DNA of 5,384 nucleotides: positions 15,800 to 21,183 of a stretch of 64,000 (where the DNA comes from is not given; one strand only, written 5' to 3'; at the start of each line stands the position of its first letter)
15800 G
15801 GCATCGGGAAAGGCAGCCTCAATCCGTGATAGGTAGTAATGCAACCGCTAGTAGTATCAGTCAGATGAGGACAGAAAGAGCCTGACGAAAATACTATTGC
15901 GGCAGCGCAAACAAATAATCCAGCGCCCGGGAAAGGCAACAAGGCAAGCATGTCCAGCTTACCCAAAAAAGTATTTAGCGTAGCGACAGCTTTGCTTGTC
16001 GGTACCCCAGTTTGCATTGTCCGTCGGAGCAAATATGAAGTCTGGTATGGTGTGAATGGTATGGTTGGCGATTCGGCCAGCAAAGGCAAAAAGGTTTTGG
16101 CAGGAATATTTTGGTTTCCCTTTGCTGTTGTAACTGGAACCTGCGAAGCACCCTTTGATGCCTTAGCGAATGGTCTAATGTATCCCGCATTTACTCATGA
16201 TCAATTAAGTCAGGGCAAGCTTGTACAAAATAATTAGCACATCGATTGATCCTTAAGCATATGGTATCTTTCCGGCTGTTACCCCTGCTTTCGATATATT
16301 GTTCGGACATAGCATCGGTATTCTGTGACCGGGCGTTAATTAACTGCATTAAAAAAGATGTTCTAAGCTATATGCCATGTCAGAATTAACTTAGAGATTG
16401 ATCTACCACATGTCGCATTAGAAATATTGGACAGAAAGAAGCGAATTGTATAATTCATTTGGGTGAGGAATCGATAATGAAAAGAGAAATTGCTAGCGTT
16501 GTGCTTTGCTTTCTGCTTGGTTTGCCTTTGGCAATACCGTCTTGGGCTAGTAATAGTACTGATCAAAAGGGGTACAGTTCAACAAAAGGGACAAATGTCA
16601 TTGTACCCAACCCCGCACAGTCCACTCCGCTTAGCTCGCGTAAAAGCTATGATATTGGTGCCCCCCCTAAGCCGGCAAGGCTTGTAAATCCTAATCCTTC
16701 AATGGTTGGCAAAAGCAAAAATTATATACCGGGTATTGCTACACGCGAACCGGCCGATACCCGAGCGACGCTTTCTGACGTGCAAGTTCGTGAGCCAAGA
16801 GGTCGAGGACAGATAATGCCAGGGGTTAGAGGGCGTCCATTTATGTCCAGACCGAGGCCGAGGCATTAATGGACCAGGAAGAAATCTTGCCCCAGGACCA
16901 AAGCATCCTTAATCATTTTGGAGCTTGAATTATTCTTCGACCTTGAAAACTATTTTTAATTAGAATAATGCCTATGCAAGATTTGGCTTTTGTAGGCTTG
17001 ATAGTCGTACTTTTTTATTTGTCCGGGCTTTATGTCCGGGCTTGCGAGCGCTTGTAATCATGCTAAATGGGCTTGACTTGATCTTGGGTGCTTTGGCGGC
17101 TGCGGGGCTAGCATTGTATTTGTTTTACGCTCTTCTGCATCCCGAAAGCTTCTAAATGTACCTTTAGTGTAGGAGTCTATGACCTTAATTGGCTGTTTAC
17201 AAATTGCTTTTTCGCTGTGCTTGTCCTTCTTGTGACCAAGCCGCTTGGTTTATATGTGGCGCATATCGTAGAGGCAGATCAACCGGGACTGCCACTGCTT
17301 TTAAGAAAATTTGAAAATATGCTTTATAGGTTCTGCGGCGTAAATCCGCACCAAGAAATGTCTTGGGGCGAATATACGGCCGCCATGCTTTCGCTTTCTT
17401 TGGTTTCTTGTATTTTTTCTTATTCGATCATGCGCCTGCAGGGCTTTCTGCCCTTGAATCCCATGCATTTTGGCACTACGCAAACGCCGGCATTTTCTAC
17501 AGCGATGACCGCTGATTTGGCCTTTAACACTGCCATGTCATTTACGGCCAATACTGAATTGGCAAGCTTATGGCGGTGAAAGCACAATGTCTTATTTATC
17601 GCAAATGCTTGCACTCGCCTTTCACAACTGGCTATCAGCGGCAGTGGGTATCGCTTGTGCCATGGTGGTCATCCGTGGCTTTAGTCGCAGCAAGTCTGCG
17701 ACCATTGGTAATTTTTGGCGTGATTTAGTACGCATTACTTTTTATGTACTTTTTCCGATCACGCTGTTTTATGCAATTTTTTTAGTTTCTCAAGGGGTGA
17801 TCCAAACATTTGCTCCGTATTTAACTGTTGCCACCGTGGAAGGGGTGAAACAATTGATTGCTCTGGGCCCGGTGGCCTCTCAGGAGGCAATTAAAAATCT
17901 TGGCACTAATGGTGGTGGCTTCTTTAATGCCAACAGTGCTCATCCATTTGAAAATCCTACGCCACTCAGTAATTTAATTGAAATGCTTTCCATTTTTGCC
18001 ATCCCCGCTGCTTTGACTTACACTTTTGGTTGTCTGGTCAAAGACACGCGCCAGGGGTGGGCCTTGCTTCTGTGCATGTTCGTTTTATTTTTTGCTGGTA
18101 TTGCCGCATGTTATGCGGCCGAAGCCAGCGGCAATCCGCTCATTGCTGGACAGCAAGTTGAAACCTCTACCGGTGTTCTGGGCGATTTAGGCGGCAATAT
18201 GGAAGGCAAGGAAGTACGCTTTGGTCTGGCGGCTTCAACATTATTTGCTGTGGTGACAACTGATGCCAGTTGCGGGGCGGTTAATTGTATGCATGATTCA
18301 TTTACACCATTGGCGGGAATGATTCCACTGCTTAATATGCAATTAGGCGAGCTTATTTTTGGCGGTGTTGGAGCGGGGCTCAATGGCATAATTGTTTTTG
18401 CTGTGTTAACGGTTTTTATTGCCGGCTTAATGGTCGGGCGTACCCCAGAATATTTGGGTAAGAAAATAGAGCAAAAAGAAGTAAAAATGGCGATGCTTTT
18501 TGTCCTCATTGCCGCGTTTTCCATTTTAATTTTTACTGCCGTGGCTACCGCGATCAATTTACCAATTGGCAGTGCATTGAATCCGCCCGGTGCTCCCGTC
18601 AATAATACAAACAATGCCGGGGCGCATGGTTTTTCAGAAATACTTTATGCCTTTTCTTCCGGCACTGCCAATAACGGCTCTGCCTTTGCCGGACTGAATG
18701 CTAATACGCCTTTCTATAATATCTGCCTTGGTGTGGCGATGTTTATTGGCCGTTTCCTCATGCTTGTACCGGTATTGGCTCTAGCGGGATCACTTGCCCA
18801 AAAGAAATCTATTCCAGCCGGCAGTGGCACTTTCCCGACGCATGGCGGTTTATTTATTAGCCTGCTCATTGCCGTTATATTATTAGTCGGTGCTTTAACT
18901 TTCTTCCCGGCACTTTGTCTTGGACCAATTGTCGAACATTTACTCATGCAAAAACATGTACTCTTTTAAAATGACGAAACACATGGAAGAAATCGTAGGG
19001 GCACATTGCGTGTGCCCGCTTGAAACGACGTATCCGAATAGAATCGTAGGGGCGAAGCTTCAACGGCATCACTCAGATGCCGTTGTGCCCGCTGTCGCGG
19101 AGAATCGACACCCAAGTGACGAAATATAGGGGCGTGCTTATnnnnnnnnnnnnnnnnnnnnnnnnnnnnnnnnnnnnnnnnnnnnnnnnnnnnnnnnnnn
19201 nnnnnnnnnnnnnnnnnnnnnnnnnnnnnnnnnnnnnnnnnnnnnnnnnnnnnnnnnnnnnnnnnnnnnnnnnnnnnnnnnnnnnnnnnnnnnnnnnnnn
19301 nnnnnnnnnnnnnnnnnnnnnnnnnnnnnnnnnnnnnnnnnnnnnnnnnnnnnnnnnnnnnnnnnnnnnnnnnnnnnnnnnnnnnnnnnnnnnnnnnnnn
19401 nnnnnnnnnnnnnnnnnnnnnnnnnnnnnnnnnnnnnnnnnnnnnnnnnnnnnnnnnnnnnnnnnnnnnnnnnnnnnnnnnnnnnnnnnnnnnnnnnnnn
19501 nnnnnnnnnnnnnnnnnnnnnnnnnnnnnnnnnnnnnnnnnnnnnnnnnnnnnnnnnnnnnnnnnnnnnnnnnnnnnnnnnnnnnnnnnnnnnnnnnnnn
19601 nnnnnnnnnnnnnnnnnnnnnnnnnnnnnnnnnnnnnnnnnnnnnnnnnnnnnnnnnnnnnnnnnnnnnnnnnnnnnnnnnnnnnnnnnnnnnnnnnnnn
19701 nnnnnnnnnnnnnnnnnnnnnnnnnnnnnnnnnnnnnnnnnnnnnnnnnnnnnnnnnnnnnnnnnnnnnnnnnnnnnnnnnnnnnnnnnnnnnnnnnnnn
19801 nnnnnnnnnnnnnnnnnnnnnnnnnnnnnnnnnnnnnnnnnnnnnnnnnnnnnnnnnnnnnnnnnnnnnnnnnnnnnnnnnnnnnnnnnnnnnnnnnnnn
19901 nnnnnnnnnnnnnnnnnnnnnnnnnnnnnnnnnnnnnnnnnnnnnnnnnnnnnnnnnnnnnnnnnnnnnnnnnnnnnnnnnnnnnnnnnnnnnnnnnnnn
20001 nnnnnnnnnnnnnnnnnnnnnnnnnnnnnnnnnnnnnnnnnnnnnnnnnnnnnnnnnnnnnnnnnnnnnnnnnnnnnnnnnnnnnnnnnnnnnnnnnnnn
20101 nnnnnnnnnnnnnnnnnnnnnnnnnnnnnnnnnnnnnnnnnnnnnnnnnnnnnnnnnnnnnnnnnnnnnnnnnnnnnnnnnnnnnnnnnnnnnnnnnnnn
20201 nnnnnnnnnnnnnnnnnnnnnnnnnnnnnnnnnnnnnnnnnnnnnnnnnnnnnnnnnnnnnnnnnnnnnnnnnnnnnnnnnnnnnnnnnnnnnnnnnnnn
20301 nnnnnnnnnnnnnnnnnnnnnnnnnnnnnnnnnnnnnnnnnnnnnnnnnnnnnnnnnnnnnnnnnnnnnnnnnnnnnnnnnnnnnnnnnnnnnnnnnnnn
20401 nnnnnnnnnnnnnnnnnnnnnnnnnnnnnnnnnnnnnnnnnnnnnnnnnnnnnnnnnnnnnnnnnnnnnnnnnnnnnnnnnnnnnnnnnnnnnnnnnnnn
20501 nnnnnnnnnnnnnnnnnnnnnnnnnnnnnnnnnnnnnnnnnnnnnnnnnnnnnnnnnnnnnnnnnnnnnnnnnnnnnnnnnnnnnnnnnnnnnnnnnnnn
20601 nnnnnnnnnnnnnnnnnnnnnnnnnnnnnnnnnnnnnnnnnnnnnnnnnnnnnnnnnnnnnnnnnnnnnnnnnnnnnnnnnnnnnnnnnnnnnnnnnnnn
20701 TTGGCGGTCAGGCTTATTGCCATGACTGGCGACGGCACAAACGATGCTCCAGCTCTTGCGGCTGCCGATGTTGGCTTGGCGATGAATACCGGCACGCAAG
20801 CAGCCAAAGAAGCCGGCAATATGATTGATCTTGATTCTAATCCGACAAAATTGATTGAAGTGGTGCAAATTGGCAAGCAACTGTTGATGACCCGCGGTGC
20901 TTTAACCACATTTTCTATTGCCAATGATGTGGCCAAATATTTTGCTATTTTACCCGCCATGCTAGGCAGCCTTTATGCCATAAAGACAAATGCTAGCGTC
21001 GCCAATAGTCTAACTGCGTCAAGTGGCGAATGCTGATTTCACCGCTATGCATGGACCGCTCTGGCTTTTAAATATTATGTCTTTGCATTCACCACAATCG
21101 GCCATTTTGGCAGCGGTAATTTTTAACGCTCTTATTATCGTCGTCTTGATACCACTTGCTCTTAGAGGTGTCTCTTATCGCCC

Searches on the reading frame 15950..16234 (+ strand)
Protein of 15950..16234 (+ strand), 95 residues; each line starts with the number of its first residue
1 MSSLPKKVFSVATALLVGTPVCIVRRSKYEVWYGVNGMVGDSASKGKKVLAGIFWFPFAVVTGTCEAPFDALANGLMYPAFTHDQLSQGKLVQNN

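Call 95: search_protein_families(library=pfam, proteins=[window:15950-16234:+], max_evalue=0.01)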
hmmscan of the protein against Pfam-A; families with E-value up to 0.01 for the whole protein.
window:15950-16234:+ (95 aa): 1 family
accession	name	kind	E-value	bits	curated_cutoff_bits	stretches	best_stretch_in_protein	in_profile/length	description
PF12913.13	SH3_6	-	0.0066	16.4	27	0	13-33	21-41/53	SH3 domain (SH3b1 type)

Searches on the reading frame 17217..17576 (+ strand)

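Call 16: search_protein_families(library=ncbifam, proteins=[window:17217-17576:+], max_evalue=0.001)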
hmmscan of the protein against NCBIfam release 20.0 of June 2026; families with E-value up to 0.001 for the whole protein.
window:17217-17576:+ (120 aa): 1 family
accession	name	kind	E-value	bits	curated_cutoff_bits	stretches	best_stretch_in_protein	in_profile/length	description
TIGR00680.1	kdpA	equivalog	2.8e-21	75.7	387.7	1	2-115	14-119/563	potassium-transporting ATPase subunit KdpA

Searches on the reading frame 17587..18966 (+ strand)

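Call 16: search_protein_families(library=ncbifam, proteins=[window:17587-18966:+], max_evalue=0.001)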
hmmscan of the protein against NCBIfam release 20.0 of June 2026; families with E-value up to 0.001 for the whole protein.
window:17587-18966:+ (460 aa): 1 family
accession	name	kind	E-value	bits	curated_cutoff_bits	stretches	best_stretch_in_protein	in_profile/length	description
TIGR00680.1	kdpA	equivalog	3.2e-182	607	387.7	1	1-453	128-561/563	potassium-transporting ATPase subunit KdpA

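Call 41: search_protein_families(library=pfam, proteins=[L012:13040-14326:+, L012:14448-15968:+, L012:16044-17429:+, L012:2049-2336:+], max_evalue=0.01)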
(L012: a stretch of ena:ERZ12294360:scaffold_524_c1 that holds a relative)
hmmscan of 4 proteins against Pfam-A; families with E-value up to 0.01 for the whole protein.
L012:13040-14326:+ (429 aa): 0 families

L012:14448-15968:+ (507 aa): 0 families

L012:16044-17429:+ (462 aa): 0 families

L012:2049-2336:+ (96 aa): 0 families

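Call 101: search_protein_families(library=phrogs, proteins=[L012:2508-4100:+, L012:4217-5146:+, L012:5223-5969:+, L012:6078-6545:+, L012:6715-7338:+, L012:7451-7915:+, L012:2049-2336:+], max_evalue=0.001)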
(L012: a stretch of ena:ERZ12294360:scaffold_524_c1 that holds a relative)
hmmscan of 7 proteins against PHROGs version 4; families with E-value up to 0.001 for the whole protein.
L012:2508-4100:+ (531 aa): 1 family
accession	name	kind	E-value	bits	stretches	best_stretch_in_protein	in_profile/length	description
phrog_448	-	other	2.4e-07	31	1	70-331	54-373/500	nicotinamide phosphoribosyl transferase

L012:4217-5146:+ (310 aa): 1 family
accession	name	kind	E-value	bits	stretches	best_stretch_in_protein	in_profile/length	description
phrog_619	-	other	8.5e-17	62.2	1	31-283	13-264/282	ribose-phosphate pyrophosphokinase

L012:5223-5969:+ (249 aa): 0 families

L012:6078-6545:+ (156 aa): 0 families

L012:6715-7338:+ (208 aa): 0 families

L012:7451-7915:+ (155 aa): 0 families

L012:2049-2336:+ (96 aa): 0 families

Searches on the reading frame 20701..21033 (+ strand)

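Call 16: search_protein_families(library=ncbifam, proteins=[window:20701-21033:+], max_evalue=0.001)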
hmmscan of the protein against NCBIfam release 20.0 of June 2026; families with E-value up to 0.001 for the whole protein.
window:20701-21033:+ (111 aa): 19 families
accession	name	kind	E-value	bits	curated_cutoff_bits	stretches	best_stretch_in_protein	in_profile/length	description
TIGR01497.1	kdpB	equivalog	1.9e-50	171.7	527.9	1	4-93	509-598/675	potassium-transporting ATPase subunit KdpB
NF010609.0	PRK14010.1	equivalog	1.6e-44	152.2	1323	1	5-90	505-590/673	K(+)-transporting ATPase subunit B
TIGR01494.1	ATPase_P-type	subfamily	2.3e-16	59.3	62.3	1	5-90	387-467/478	HAD-IC family P-type ATPase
TIGR01525.1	ATPase-IB_hvy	subfamily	4.5e-16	58.8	346.25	1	6-105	454-549/560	heavy metal translocating P-type ATPase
TIGR01116.1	ATPase-IIA1_Ca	equivalog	1.6e-15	56.3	703.4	1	5-86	545-626/799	calcium-translocating P-type ATPase, SERCA-type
TIGR01517.1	ATPase-IIB_Ca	equivalog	1.7e-13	49.6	507.05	1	5-62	628-686/882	calcium-translocating P-type ATPase, PMCA-type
TIGR01512.1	ATPase-IB2_Cd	subfamily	1.9e-13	50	313.5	1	5-91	385-469/494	cadmium family heavy metal-translocating P-type ATPase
TIGR01522.1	ATPase-IIA2_Ca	equivalog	4.7e-13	47.8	798.3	1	5-79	589-664/854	calcium-transporting P-type ATPase, PMR1-type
TIGR01511.1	ATPase-IB1_Cu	subfamily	2.9e-12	46.2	397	1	4-61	429-485/542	copper-translocating P-type ATPase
TIGR01647.1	ATPase-IIIA_H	equivalog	6.4e-12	44.5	615.5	1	5-77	536-608/755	plasma-membrane proton-efflux P-type ATPase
TIGR01106.1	ATPase-IIC_X-K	subfamily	2.7e-10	38.8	946.1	1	5-62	685-743/997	Na,H/K antiporter P-type ATPase subunit alpha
TIGR01523.1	ATPase-IID_K-Na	equivalog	3.9e-09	34.7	645.05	1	5-64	693-753/997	potassium/sodium efflux P-type ATPase, fungal-type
NF007952.0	PRK10671.1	equivalog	5.8e-09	34.7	1316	1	4-63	717-776/838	copper-exporting P-type ATPase CopA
NF011702.0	PRK15122.1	subfamily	4.3e-08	31.6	975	1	7-58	645-696/907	magnesium-translocating P-type ATPase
TIGR01524.1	ATPase-IIIB_Mg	equivalog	4.8e-08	31.3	610.75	1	6-61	605-660/867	magnesium-translocating P-type ATPase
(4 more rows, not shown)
